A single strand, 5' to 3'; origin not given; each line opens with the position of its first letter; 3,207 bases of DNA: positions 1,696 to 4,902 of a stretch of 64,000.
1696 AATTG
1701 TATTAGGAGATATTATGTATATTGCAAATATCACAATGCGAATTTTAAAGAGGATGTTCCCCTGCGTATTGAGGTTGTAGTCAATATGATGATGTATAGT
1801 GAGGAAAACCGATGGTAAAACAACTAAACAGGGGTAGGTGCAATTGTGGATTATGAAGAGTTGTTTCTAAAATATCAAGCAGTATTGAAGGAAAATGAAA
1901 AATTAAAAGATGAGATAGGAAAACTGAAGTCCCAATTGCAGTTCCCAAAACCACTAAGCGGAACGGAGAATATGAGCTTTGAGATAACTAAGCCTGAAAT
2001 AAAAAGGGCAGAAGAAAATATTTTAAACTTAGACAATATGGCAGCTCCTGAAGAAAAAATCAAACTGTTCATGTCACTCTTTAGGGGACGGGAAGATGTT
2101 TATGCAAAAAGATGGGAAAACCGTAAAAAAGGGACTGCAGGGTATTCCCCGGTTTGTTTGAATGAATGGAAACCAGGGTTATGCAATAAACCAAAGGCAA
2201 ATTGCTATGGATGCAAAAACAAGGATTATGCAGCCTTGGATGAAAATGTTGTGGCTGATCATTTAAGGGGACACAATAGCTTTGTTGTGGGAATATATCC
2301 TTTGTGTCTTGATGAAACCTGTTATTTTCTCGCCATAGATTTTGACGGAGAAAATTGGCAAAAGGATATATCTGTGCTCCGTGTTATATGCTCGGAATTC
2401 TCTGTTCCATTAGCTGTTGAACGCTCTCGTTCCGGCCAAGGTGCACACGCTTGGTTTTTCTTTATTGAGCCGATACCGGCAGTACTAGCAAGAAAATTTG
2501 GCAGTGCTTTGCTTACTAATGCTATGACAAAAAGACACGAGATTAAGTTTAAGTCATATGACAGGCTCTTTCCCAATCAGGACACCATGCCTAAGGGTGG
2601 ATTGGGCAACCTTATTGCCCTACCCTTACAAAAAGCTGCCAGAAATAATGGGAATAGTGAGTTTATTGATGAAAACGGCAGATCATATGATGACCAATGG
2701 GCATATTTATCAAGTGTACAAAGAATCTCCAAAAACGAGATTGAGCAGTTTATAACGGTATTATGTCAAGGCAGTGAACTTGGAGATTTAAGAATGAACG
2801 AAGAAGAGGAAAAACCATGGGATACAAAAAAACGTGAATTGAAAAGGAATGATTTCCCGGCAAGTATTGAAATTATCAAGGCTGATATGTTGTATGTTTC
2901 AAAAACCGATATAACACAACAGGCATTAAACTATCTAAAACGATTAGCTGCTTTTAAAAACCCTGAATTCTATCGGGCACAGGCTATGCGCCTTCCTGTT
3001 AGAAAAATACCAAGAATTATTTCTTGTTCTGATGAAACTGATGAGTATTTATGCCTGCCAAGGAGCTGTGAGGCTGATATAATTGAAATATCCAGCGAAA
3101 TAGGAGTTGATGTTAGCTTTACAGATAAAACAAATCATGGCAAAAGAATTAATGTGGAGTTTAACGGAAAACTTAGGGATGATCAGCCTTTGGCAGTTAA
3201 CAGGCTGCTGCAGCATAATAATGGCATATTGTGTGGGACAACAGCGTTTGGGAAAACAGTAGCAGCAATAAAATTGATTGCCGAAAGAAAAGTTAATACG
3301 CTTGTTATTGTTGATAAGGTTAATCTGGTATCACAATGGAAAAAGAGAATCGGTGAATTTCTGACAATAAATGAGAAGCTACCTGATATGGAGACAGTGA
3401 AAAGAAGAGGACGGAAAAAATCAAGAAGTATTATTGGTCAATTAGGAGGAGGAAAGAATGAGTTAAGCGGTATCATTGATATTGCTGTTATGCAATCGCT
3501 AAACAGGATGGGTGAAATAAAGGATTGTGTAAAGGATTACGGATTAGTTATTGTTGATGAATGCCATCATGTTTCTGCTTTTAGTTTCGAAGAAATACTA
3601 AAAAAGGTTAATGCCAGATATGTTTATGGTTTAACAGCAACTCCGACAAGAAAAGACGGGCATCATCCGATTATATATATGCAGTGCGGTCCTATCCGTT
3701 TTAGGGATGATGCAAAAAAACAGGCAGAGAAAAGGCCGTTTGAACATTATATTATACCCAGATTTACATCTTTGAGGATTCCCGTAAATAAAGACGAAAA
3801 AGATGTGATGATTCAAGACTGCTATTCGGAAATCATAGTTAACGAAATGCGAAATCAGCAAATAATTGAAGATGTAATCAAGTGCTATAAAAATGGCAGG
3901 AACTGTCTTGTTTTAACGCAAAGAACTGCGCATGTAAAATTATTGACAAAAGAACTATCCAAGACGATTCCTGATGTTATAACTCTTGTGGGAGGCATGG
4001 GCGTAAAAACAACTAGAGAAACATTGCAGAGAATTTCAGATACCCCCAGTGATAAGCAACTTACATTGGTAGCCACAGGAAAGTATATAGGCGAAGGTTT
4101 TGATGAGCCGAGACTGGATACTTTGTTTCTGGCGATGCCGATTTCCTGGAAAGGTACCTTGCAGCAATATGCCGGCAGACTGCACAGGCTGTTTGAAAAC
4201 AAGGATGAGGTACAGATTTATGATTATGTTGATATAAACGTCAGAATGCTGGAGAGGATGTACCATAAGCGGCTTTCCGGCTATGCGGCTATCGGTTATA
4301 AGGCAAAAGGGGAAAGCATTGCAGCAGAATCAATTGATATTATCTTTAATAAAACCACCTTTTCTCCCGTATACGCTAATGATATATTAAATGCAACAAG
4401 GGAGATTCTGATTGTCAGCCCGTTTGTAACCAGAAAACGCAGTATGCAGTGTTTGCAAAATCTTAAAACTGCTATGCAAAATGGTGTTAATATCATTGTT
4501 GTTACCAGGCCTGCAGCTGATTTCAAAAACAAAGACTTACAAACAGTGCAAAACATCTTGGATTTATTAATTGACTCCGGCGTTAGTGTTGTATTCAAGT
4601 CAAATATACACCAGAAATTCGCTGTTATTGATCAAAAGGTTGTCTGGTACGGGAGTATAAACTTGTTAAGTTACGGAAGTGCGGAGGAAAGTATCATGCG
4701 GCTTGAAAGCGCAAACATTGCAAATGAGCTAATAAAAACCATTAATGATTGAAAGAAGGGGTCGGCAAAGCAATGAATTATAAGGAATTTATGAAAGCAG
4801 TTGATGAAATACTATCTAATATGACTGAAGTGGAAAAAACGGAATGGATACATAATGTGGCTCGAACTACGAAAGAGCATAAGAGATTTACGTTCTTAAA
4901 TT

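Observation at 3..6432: Defence-type island: AlwI-like nuclease + primase-helicase-PLD megaprotein + unknown split protein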

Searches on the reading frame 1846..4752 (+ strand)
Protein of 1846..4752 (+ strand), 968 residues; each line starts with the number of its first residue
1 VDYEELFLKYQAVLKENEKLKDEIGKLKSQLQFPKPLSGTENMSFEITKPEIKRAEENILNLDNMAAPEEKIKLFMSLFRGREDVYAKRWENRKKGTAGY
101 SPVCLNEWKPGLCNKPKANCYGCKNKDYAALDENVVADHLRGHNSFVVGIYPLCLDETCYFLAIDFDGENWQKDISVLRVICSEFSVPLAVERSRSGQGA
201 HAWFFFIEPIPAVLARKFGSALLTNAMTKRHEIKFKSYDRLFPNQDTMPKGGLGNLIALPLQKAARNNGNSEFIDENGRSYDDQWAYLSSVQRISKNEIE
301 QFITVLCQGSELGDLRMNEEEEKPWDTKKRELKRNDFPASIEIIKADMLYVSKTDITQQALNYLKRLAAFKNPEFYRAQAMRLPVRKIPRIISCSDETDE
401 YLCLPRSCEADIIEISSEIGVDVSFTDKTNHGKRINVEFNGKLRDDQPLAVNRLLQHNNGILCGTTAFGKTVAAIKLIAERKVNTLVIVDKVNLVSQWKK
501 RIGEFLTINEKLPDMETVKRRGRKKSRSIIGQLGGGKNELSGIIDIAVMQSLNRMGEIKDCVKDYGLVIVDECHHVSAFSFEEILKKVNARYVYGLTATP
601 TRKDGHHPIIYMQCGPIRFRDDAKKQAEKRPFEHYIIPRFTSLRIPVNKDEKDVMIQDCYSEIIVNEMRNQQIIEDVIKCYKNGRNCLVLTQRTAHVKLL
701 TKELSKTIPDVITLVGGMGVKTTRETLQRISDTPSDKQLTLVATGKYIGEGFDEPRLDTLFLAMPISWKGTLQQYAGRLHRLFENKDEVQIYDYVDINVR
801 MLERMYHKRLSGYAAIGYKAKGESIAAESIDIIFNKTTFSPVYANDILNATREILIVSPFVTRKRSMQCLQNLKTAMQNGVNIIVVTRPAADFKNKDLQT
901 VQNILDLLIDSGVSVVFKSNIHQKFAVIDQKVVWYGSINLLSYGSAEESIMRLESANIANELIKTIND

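Call 4: search_protein_families(library=pfam, proteins=[window:1846-4749:+], max_evalue=0.1)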
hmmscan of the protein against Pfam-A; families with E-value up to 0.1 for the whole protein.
window:1846-4749:+ (968 aa): 12 families
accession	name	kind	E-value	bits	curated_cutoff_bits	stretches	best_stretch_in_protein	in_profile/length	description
PF22548.2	AEP-TOTE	-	8.7e-102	340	27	1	70-302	1-230/230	TOTE conflict system, Archaeo-Eukaryotic Primase domain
PF04851.21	ResIII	-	4.8e-21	75.8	22.5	1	442-602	3-164/164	Type III restriction enzyme, res subunit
PF13091.12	PLDc_2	-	4e-13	49.8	27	1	845-966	3-128/132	PLD-like domain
PF00270.35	DEAD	-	1.3e-12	48.2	26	1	445-602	2-162/167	DEAD/DEAH box helicase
PF00176.29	SNF2-rel_dom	-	2e-07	30.8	24.9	1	450-606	15-169/290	SNF2-related domain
PF00271.37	Helicase_C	-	8e-05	23.3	23.5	1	674-782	6-109/110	Helicase conserved C-terminal domain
PF18766.7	SWI2_SNF2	-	0.00038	20.6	26.7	1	456-604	15-159/221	SWI2/SNF2 ATPase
PF02183.23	HALZ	-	0.0026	18.3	28.1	1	2-32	13-43/43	Homeobox associated leucine zipper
PF00614.28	PLDc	-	0.019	15.4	21.9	1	922-940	6-24/28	Phospholipase D Active site motif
PF20720.3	nSTAND3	-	0.022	14.9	27.2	0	450-501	10-60/155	Novel STAND NTPase 3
PF13401.12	AAA_22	-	0.026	15.3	27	0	458-589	6-109/130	AAA domain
PF22679.2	T1R_D3-like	-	0.04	14.8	27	0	727-794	90-156/158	Type I restriction enzyme subunit R domain 3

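Call 5: search_protein_families(library=padloc, proteins=[window:1846-4749:+], max_evalue=0.1)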
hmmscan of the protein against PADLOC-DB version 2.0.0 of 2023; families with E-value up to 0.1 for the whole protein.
window:1846-4749:+ (968 aa): 18 families
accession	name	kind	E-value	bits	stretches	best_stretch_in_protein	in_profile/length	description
PDLC01465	PrimPol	-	5.8e-91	302.9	1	64-361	15-274/276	"CAS-I,CAS-II,CAS-III,CAS-IV,CAS-V,CAS-VI; associated"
PDLC01101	PrimPol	-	9.7e-29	98.4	2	130-299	163-334/490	adaptation polymerase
PDLC02707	PbeA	-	3.4e-21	73.5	2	431-603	241-416/672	PbeA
PDLC02704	PbeA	-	1e-15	55.3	1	431-620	243-422/682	PbeA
PDLC03924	MkoC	-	5e-14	49.4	1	835-957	989-1120/1136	-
PDLC02703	PbeA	-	4e-09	33.6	1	425-683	229-490/626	PbeA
PDLC02706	PbeA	-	7.7e-09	32.7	1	441-603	268-434/722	PbeA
PDLC03659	mREase_IV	-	4.8e-08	29.3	1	546-796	317-567/945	Type IV methyl-directed restriction enzyme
PDLC02614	DrmC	-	3e-07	28.4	1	847-943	30-123/153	DrmC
PDLC03922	MkoB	-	4.2e-07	27.6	1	807-965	282-441/610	-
PDLC03658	mREase_IV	-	7.1e-05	18.7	1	523-607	293-378/953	Type IV methyl-directed restriction enzyme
PDLC02901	DpdK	-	9.8e-05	20.1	1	863-962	64-162/173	DpdK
PDLC03045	REase_I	-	0.00011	18.2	1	451-600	278-423/995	Type I restriction enzyme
PDLC04869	PDC-S05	-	0.00087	16.6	1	843-967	187-301/306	-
PDLC00201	HamB2|HamB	-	0.0033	13.9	1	440-503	101-165/721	DEAD-box helicase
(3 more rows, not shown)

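Call 7: search_protein_families(library=ncbifam, proteins=[window:1846-4749:+], max_evalue=0.1)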
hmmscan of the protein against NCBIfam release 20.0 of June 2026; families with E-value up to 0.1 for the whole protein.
window:1846-4749:+ (968 aa): 17 families
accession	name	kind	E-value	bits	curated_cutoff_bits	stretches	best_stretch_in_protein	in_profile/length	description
NF040561.1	PrimPol_Msp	equivalog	5.6e-30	104.4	200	2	130-310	158-349/515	CRISPR-associated primase-polymerase type A1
NF045503.1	repair_heli_XPB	equivalog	6.2e-14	51.4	610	1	440-707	181-441/548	DNA repair helicase XPB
NF053632.1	heli_RadD_YejH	equivalog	8e-12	44.2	720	1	539-798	85-358/573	DNA repair helicase RadD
TIGR04095.1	dnd_restrict_1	equivalog_domain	3.9e-11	42.6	600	1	442-602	8-170/451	DNA phosphorothioation system restriction enzyme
NF046051.1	restrict_EcoAI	equivalog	2.2e-08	33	550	1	458-611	177-324/768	EcoAI/FtnUII family type I restriction enzme subunit R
TIGR00603.1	rad25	subfamily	1.1e-06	27.2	328.7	1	460-606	278-419/734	DNA repair helicase rad25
TIGR00348.1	hsdR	subfamily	1.7e-06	26.9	284.55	2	460-604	270-412/674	HsdR family type I site-specific deoxyribonuclease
NF004069.0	PRK05580.2-1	equivalog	0.00014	20.5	767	1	414-507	83-179/612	primosomal protein N'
NF041068.1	DpdK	equivalog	0.00026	20.6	100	1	863-946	61-141/167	phospholipase D-like domain-containing protein DpdK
TIGR04265.1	bac_cardiolipin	equivalog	0.0008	18.5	290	1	842-940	322-419/483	cardiolipin synthase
NF010490.0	PRK13912.1-1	equivalog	0.0011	19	211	1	869-940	58-124/159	nuclease NucT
TIGR00631.1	uvrb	equivalog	0.0033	15.7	750.1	1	445-508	12-80/658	excinuclease ABC subunit UvrB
NF003673.1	PRK05298.1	equivalog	0.0049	15.3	743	1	443-509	10-81/653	excinuclease ABC subunit UvrB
NF008427.0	PRK11263.1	equivalog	0.011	14.8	281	1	842-940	211-308/409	cardiolipin synthase ClsB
NF038319.1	DISARM_DrmC_I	equivalog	0.012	15.2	133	1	847-943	102-206/236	DISARM system phospholipase D-like protein DrmC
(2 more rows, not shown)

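Call 9: find_related_loci(query=window:1846-4749:+, collection=genome_contigs, flank=10000)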
Query window:1846-4749:+ (968 aa) in genome_contigs; peptide patterns used: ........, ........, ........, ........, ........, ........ (x = any residue, [..] = any of these).
394 stretches matched a pattern; 331 encode a relative of the query (tblastn E <= 1e-3); the best 80 are kept; 80 distinct loci.
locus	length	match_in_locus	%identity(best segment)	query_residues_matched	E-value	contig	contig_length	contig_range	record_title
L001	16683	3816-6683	63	1-966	0e+0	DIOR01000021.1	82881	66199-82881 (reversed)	MAG TPA_asm: Firmicutes bacterium UBA5509 UBA5509_contig_1567, whole genome shotgun sequence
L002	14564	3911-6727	63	1-966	0e+0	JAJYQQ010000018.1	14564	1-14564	MAG: bacterium isolate DS4.bin43 NODE_4804_length_14564_cov_2.315301, whole genome shotgun sequence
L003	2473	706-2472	86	1-589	0e+0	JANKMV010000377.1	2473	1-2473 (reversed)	MAG: Bacillota bacterium isolate M17C-03 NODE_377_length_2473_cov_3.114144, whole genome shotgun sequence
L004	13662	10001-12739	55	56-966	0e+0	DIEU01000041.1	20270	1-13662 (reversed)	MAG TPA_asm: Firmicutes bacterium UBA5766 UBA5766_contig_51876, whole genome shotgun sequence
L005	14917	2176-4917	56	57-966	0e+0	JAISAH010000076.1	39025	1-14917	MAG: Gracilibacteraceae bacterium isolate Gx481_bin137 k119_2754443, whole genome shotgun sequence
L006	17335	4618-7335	55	59-962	0e+0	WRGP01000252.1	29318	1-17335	MAG: Bacillota bacterium isolate Nc150P4bin19 JGI20171J29575_12612731, whole genome shotgun sequence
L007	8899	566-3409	51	1-966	0e+0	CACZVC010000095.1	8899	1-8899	MAG: uncultured Ruminococcus sp. isolate RUG12975 genome assembly, contig: RUG12975_asm_95, whole genome shotgun sequenc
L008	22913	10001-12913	71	1-966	0e+0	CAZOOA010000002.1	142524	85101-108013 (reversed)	MAG TPA_asm: uncultured Desulfovibrionaceae bacterium isolate binchicken_co32_322 genome assembly, contig: NODE_32_lengt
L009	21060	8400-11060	53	66-968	0e+0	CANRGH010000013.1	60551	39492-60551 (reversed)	MAG: uncultured Monoglobus sp. isolate Lapin-022__bin45 genome assembly, contig: Lapin-022__NODE_467_length_60551_cov_8.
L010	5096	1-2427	56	159-966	0e+0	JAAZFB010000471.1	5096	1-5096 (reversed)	MAG: Clostridiaceae bacterium isolate AS10tlH2TH_150 316936_AS10, whole genome shotgun sequence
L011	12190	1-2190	57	231-963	0e+0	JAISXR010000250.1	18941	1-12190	MAG: Synergistaceae bacterium isolate Nc350_bin190 k119_662119, whole genome shotgun sequence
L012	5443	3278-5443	53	66-772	0e+0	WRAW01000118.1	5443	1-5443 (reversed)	MAG: Defluviitaleaceae bacterium isolate Lab288P1bin51 Ga0131853_10073060, whole genome shotgun sequence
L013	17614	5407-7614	50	70-819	0e+0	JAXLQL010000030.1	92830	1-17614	MAG: Bryobacteraceae bacterium isolate STL-ACI2 C1.117.fa-30, whole genome shotgun sequence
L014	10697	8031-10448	46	4-821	0e+0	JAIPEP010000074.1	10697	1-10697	MAG: Desulfohalobiaceae bacterium isolate Tobar18m-G4 Tobar18m-C2236, whole genome shotgun sequence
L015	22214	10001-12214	50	70-819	0e+0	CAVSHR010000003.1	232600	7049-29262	MAG: uncultured delta proteobacterium isolate MFD05684.bin.2.48 genome assembly, contig: contig_15339, whole genome shot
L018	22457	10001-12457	45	7-842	0e+0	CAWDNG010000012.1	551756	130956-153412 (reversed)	MAG: Terriglobia bacterium isolate MFD04944.bin.3.100 genome assembly, contig: contig_74731, whole genome shotgun sequen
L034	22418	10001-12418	46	7-829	0e+0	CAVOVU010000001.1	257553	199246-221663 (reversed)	MAG: Terriglobia bacterium isolate MFD00031.bin.1.169 genome assembly, contig: contig_12748, whole genome shotgun sequen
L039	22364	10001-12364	46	15-818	0e+0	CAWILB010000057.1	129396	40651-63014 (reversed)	MAG: uncultured Acidobacteriaceae bacterium isolate MFD09286.bin.2.123 genome assembly, contig: contig_56163, whole geno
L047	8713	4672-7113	45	12-842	0e+0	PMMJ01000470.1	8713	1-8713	MAG: Acidobacteriaceae bacterium isolate fen_85 73.20100900_E1D.30_contig_19828, whole genome shotgun sequence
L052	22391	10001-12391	45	15-827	0e+0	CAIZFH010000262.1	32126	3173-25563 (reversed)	MAG: uncultured Granulicella sp. isolate AlinenLipids_bin-5984 genome assembly, contig: bin-5984:262/319, whole genome s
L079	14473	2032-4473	45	12-842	0e+0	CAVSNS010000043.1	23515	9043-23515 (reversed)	MAG: uncultured Acidobacteriota bacterium isolate MFD03346.bin.2.100 genome assembly, contig: contig_52539, whole genome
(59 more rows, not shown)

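Call 20: list_cluster_members(proteins=[P0001, window:1846-4749:+, window:5488-6429:+])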
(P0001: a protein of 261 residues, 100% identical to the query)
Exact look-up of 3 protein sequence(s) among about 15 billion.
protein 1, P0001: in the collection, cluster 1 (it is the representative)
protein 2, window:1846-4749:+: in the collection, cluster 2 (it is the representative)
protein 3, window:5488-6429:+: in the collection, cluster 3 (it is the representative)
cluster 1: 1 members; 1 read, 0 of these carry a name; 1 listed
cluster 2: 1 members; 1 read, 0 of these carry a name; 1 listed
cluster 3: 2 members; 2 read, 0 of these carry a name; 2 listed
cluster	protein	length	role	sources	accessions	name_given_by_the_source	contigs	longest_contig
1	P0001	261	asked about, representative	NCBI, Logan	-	-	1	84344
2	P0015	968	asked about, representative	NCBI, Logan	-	-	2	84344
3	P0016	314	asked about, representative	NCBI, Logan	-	-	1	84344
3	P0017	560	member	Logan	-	-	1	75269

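Call 23: find_encoding_contigs(protein=window:1846-4752:+, flank=10000, max_places=4)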
Protein window:1846-4752:+ (968 aa): 2 contigs read that carry it; 1 place shown.
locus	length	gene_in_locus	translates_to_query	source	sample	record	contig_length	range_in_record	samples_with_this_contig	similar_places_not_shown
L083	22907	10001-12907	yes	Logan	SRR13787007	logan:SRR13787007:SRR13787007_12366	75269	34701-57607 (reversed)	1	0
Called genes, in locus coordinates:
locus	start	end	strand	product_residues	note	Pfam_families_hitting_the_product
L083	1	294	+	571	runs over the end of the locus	PF16927:HisKA_7TM, PF00989:PAS, PF08448:PAS_4 (weak), PF13426:PAS_9, PF07730:HisKA_3, PF02518:HATPase_c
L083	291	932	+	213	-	PF00072:Response_reg, PF00196:GerE, PF04545:Sigma70_r4 (weak), PF04967:HTH_10 (faint), PF08281:Sigma70_r4_2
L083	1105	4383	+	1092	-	PF07581:Glug (weak), PF00041:fn3 (faint), PF00395:SLH (weak)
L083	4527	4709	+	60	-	-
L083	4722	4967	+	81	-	PF07875:Coat_F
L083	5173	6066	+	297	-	PF01555:N6_N4_Mtase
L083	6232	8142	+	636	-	PF02086:MethyltransfD12, PF03602:Cons_hypoth95 (faint), PF02086:MethyltransfD12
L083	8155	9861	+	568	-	PF09491:RE_AlwI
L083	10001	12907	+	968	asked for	PF22548:AEP-TOTE, PF00176:SNF2-rel_dom (weak), PF00270:DEAD, PF04851:ResIII, PF13091:PLDc_2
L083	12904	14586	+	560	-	-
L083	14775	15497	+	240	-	PF00072:Response_reg, PF04397:LytTR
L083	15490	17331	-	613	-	PF14501:HATPase_c_5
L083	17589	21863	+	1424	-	PF00041:fn3 (faint), PF19077:Big_13 (faint), PF24421:Ig_J (faint), PF00801:PKD (faint), PF22352:K319L-like_PKD (faint), PF12733:Cadherin-like, PF18911:PKD_4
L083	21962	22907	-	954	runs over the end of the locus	PF13191:AAA_16 (weak), PF25873:WHD_MalT, PF00486:Trans_reg_C (weak)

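Call 44: search_protein_families(library=pfam, proteins=[L079:4835-6013:+, L079:4488-4874:+, P0017, L039:9068-9946:+, L052:8456-9064:+, L018:15923-18316:+, L034:12514-13752:+, L018:13353-15185:+, L047:2896-4128:-], max_evalue=0.01)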
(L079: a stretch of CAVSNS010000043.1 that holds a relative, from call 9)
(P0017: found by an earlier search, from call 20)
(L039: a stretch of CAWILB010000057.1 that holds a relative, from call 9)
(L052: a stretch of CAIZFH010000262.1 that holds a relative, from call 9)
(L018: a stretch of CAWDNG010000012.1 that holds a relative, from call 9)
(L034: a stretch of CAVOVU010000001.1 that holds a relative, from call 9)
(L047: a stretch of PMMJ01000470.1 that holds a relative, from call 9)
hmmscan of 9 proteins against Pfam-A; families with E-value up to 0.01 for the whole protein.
L079:4835-6013:+ (393 aa): 0 families

L079:4488-4874:+ (129 aa): 1 family
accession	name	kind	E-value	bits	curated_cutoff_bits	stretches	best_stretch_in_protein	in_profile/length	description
PF11535.13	Calci_bind_CcbP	-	0.0002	22.3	21.5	1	37-74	5-42/105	Calcium binding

P0017 (560 aa): 0 families

L039:9068-9946:+ (293 aa): 1 family
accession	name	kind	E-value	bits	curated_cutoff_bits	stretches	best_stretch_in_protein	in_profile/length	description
PF08843.17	AbiEii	-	6.4e-32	111.8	22.5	1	43-272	1-229/238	Nucleotidyl transferase AbiEii toxin, Type IV TA system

L052:8456-9064:+ (203 aa): 1 family
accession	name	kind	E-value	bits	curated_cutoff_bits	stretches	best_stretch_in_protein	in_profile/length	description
PF13338.12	AbiEi_4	-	9.6e-12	45.3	25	1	10-58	1-49/49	Transcriptional regulator, AbiEi antitoxin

L018:15923-18316:+ (798 aa): 9 families
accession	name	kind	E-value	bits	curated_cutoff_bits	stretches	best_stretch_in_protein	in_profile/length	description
PF00176.29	SNF2-rel_dom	-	7e-47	160.4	24.9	1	220-481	20-288/290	SNF2-related domain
PF00271.37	Helicase_C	-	1.4e-26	93.4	23.5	1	498-605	4-110/110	Helicase conserved C-terminal domain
PF04851.21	ResIII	-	3.9e-11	43.6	22.5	1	218-351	24-162/164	Type III restriction enzyme, res subunit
PF04434.22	SWIM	-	4.8e-05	23.2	19.6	1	43-78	1-35/38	SWIM zinc finger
PF00270.35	DEAD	-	7.3e-05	23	26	1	219-356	16-164/167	DEAD/DEAH box helicase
PF13173.12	AAA_14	-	0.00011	22.6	27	1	301-356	53-104/129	AAA domain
PF13401.12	AAA_22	-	0.00023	21.9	27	1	227-351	15-124/130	AAA domain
PF13245.12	AAA_19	-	0.0018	18.9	25.1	1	219-347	13-122/134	AAA domain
PF16203.11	ERCC3_RAD25_C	-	0.0055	16.5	27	0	507-604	58-151/248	ERCC3/RAD25/XPB C-terminal helicase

L034:12514-13752:+ (413 aa): 5 families
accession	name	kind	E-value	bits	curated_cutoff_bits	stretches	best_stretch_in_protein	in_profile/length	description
PF13635.12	DUF4143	-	2e-49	167.9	28.1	1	202-362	1-160/160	Domain of unknown function (DUF4143)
PF13173.12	AAA_14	-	1.7e-25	90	27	1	24-140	2-128/129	AAA domain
PF13401.12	AAA_22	-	0.00028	21.7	27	0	25-74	6-54/130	AAA domain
PF13191.12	AAA_16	-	0.00088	20.2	32.6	1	22-91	22-100/167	AAA ATPase domain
PF01637.24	ATPase_2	-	0.0022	18.3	33.2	1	24-48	20-44/225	ATPase domain predominantly from Archaea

L018:13353-15185:+ (611 aa): 2 families
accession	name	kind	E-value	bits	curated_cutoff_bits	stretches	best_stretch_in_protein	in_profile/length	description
PF13589.12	HATPase_c_3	-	2.9e-10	40.7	25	1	38-139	5-98/137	Histidine kinase-, DNA gyrase B-, and HSP90-like ATPase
PF02518.31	HATPase_c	-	0.00013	22.8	26.4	1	38-108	8-72/111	Histidine kinase-, DNA gyrase B-, and HSP90-like ATPase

L047:2896-4128:- (410 aa): 2 families
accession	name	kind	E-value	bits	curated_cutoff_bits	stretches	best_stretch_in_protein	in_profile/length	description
PF07804.18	HipA_C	-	3.6e-45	154.7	30.5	1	141-371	2-209/213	HipA-like C-terminal domain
PF13657.11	Couple_hipA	-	3.3e-15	56.8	22.5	1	3-100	2-98/99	HipA N-terminal domain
